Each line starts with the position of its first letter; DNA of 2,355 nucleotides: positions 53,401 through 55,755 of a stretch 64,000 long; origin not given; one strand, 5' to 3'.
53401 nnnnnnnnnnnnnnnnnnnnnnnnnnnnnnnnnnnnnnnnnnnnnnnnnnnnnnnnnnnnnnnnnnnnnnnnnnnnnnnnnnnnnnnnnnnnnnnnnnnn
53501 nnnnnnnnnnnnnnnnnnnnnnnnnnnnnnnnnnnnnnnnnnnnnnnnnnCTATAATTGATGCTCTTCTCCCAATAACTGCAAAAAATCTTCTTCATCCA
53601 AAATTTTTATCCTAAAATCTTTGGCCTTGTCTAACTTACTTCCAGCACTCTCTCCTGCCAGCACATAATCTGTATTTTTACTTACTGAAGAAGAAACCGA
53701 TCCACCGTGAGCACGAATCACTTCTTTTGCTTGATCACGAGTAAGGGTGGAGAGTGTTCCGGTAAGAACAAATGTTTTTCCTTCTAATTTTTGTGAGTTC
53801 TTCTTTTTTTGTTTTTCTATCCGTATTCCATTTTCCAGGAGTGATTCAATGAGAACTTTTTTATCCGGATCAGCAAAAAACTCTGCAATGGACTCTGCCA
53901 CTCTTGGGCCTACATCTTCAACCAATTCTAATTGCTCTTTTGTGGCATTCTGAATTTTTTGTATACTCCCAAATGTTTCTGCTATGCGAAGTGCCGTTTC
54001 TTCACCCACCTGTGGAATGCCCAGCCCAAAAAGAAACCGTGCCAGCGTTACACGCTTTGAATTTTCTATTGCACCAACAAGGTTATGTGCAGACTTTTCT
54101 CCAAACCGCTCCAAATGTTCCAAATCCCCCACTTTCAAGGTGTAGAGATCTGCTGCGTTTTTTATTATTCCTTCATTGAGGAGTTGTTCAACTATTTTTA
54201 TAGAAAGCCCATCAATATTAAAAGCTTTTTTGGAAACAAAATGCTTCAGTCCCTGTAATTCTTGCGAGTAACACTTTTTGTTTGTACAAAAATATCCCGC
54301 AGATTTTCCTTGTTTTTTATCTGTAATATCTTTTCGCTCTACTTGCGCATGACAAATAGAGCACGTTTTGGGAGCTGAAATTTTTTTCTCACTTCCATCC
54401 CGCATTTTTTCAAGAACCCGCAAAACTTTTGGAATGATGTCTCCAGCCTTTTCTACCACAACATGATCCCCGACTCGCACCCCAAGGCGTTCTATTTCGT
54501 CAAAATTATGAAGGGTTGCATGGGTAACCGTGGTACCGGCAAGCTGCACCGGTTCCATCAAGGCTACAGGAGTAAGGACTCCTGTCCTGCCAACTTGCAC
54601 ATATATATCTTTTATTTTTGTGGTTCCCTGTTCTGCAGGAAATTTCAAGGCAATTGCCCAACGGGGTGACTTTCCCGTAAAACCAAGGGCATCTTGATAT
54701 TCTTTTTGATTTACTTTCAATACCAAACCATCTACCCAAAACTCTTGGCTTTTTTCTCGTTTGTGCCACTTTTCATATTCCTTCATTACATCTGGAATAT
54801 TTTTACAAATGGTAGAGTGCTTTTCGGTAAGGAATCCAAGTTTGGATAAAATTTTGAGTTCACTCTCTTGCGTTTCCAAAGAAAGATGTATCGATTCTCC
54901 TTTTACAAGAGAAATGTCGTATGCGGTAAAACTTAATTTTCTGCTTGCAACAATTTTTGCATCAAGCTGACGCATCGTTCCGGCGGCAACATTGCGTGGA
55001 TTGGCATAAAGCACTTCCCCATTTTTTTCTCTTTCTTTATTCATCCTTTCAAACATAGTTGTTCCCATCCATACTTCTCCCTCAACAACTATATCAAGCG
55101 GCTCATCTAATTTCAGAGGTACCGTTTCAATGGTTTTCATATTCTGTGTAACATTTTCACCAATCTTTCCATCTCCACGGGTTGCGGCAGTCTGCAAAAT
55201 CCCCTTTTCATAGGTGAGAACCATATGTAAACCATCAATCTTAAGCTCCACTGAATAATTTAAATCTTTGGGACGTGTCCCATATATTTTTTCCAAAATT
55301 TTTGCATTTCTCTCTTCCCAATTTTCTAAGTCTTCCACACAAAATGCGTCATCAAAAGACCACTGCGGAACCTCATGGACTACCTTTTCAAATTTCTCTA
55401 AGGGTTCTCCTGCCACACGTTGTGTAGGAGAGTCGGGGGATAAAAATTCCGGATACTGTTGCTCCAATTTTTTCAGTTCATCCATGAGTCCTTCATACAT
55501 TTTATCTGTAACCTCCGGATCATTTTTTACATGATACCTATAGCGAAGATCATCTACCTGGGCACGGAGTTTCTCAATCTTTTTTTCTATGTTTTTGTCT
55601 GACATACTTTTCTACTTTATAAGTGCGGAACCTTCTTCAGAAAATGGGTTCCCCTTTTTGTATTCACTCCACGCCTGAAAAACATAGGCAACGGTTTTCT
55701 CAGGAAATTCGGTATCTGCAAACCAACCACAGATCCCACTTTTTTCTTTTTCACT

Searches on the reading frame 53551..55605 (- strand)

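Call 56: search_protein_families(library=pfam, proteins=[window:53551-55605:-], max_evalue=0.00001)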
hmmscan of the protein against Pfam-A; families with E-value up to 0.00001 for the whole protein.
window:53551-55605:- (684 aa): 5 families
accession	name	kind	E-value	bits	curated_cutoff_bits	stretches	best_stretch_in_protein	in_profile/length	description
PF01653.23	DNA_ligase_aden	-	5.1e-82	275.6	27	1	71-325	3-253/253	NAD-dependent DNA ligase adenylation domain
PF03120.22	DNA_ligase_OB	-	1.3e-34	118.3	32.9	1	328-405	1-78/79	NAD-dependent DNA ligase OB-fold domain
PF12826.13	HHH_2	-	1.7e-21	76.6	27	1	523-586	1-64/64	Helix-hairpin-helix motif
PF00533.33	BRCT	-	9.5e-17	61.4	21.3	1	604-677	3-77/78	BRCA1 C Terminus (BRCT) domain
PF14520.12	HHH_5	-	1.9e-14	54.3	27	1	528-577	5-55/57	Helix-hairpin-helix domain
